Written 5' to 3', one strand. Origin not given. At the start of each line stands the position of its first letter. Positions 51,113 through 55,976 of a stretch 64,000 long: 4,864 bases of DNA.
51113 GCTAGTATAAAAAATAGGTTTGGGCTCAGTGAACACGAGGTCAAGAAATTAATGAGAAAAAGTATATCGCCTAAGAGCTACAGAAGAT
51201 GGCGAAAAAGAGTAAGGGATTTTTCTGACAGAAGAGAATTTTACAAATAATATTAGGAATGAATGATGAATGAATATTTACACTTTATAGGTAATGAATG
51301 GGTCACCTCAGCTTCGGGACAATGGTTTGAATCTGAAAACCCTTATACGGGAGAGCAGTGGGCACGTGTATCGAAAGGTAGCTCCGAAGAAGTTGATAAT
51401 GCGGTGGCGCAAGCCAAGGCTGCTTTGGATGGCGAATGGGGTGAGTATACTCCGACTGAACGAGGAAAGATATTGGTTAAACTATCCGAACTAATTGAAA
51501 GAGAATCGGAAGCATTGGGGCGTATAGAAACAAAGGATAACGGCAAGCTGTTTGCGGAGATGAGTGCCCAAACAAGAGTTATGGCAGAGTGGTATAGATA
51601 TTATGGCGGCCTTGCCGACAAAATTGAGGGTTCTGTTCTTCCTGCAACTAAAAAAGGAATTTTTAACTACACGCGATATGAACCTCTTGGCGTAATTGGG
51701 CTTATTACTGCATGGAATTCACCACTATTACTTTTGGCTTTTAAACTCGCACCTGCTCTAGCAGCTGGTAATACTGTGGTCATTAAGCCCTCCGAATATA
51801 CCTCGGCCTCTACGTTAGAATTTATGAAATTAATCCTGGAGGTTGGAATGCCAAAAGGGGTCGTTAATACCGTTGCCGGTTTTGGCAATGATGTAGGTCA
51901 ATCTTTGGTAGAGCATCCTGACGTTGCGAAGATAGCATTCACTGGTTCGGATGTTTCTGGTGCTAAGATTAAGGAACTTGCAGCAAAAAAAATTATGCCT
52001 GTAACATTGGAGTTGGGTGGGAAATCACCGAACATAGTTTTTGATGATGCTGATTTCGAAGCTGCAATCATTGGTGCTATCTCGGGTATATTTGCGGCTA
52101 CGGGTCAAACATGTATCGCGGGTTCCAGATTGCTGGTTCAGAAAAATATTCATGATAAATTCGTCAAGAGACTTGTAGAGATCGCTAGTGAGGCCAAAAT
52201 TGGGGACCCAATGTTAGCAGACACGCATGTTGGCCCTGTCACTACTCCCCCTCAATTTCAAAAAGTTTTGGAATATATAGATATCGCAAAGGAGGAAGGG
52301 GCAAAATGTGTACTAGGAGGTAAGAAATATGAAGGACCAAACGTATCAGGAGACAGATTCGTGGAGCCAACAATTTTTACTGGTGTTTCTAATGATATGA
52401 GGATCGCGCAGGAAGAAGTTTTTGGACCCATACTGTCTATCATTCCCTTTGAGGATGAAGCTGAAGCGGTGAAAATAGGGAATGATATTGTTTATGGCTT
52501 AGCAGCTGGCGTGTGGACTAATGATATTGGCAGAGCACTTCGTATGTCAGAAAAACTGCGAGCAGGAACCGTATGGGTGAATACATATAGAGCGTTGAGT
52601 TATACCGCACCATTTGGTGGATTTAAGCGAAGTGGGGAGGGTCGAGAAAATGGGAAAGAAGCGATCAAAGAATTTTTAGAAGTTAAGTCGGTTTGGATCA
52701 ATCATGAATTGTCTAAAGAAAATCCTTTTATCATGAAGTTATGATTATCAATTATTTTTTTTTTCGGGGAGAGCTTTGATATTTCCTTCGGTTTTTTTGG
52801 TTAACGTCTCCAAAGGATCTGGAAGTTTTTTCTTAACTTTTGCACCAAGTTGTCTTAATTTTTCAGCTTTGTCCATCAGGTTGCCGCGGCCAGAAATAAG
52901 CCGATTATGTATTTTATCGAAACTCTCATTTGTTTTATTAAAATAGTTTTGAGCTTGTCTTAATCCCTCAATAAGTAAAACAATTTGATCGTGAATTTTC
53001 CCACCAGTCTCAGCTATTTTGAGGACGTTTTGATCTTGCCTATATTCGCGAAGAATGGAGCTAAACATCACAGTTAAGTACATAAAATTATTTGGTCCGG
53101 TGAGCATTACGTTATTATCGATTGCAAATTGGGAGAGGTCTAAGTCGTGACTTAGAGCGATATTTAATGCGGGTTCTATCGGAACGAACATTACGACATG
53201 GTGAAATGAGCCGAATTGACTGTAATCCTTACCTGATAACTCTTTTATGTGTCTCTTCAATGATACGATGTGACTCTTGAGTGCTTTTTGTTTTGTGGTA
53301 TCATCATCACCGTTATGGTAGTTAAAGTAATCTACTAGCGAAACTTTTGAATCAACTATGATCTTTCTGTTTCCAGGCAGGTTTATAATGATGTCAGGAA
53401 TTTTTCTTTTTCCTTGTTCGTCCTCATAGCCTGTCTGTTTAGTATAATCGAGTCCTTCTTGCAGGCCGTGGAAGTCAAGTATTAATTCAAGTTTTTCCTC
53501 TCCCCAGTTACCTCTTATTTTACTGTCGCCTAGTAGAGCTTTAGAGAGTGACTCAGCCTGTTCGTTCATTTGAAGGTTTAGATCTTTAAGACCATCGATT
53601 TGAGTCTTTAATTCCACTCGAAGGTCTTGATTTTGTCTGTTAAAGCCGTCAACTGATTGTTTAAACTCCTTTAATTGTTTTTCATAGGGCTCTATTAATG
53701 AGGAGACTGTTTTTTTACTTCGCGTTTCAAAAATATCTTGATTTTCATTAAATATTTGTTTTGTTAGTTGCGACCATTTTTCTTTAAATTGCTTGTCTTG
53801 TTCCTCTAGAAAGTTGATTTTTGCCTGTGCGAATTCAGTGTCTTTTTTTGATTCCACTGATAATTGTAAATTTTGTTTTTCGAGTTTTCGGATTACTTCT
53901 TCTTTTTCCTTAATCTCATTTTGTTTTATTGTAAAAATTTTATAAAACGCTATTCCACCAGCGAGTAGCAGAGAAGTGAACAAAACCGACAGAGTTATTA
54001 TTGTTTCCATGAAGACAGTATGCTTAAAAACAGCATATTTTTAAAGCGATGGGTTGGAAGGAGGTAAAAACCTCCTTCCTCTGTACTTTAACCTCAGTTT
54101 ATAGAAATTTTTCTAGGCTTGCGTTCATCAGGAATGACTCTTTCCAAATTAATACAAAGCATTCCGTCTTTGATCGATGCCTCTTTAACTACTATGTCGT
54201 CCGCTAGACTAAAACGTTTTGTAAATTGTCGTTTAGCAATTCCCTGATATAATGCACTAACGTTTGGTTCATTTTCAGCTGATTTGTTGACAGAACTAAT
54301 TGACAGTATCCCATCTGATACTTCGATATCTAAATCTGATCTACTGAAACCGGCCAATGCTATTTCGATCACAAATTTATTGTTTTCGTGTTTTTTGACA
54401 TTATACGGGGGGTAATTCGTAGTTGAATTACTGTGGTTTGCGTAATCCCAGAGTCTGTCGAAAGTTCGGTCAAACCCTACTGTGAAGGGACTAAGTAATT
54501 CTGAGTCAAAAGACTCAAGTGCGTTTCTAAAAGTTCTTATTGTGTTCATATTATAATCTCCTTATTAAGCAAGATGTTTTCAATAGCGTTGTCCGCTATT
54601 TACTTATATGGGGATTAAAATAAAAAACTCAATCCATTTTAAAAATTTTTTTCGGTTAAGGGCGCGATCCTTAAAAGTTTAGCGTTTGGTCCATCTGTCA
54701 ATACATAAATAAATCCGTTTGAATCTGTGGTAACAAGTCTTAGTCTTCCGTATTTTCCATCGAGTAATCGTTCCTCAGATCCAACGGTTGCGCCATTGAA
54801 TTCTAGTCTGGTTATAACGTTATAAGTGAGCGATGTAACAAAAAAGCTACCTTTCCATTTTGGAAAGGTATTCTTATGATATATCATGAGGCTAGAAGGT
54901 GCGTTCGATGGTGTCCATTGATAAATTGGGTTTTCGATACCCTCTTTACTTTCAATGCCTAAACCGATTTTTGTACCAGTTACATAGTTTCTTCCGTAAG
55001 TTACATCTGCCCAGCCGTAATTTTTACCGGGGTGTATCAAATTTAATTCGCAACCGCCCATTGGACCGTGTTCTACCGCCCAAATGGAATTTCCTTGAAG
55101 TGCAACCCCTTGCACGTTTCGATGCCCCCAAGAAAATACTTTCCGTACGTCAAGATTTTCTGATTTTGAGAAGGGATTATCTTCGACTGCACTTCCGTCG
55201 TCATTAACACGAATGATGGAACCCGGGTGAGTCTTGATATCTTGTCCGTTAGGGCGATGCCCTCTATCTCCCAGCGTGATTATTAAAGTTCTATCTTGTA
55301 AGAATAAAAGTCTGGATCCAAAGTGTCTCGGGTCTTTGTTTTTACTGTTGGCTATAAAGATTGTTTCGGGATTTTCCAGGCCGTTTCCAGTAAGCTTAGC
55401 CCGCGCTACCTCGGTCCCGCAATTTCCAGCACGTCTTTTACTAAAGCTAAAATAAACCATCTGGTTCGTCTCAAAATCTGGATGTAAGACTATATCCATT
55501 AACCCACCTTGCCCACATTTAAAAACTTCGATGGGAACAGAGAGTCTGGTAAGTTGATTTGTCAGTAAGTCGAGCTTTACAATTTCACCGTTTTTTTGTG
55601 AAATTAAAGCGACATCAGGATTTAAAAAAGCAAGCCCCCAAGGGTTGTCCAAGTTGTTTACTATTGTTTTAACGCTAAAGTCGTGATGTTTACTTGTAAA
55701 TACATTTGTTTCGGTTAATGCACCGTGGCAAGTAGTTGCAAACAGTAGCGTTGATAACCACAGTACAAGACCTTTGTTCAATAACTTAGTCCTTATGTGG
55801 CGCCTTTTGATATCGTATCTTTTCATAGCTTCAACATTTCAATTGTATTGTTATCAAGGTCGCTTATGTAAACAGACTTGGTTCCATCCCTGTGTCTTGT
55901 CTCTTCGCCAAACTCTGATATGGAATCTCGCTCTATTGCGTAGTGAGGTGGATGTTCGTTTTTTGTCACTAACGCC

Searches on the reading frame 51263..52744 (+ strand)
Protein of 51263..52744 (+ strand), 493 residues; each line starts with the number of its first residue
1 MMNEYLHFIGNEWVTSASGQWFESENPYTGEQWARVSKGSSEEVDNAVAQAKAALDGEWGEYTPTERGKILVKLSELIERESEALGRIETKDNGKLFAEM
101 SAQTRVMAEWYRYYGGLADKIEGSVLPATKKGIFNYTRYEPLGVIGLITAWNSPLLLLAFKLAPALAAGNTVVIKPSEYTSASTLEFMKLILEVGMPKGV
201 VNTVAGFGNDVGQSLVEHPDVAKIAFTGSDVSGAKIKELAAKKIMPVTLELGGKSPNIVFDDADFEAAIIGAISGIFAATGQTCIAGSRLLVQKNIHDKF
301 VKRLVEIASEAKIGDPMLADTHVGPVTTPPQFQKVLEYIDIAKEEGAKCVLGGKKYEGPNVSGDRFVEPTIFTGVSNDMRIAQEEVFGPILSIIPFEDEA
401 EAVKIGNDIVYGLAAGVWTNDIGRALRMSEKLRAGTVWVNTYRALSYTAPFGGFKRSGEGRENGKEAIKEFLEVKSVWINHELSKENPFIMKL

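Call 22: search_protein_families(library=pfam, proteins=[window:51263-52744:+], max_evalue=0.00001)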
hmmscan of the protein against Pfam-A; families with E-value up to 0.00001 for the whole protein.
window:51263-52744:+ (493 aa): 1 family
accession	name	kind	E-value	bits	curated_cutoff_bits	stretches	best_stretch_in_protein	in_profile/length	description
PF00171.27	Aldedh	-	1.5e-172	574.7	23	1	13-477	1-461/461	Aldehyde dehydrogenase family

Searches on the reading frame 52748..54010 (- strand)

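Call 22: search_protein_families(library=pfam, proteins=[window:52748-54010:-], max_evalue=0.00001)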
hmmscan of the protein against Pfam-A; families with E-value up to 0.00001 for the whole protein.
window:52748-54010:- (420 aa): 1 family
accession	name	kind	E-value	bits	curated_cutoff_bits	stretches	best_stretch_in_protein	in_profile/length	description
PF02646.22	RmuC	-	5.2e-79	265.8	26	1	102-394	3-290/291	RmuC family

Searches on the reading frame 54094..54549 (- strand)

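Call 81: search_protein_families(library=pfam, proteins=[window:54094-54549:-], max_evalue=0.01)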
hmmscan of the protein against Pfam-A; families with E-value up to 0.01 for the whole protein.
window:54094-54549:- (151 aa): 1 family
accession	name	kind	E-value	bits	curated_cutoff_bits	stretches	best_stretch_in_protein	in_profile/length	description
PF00011.27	HSP20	-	2.4e-16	60.1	20.8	1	53-151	3-102/102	Hsp20/alpha crystallin family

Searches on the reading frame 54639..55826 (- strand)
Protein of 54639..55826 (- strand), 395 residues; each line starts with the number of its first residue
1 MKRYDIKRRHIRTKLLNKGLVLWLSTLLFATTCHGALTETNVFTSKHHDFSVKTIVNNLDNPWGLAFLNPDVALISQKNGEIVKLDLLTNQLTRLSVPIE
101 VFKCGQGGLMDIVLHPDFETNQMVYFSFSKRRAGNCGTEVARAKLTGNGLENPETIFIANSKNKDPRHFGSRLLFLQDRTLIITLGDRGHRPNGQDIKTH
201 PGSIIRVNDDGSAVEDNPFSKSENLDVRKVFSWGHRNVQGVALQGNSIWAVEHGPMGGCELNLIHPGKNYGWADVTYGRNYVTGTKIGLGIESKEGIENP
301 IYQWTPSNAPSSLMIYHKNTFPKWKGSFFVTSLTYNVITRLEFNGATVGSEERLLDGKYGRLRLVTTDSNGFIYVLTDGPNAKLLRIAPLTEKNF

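Call 22: search_protein_families(library=pfam, proteins=[window:54639-55826:-], max_evalue=0.00001)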
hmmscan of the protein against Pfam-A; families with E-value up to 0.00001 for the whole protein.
window:54639-55826:- (395 aa): 1 family
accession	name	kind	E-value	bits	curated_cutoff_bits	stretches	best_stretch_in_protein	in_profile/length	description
PF07995.17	GSDH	-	2e-101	340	25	1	59-386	1-332/332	Glucose / Sorbosone dehydrogenase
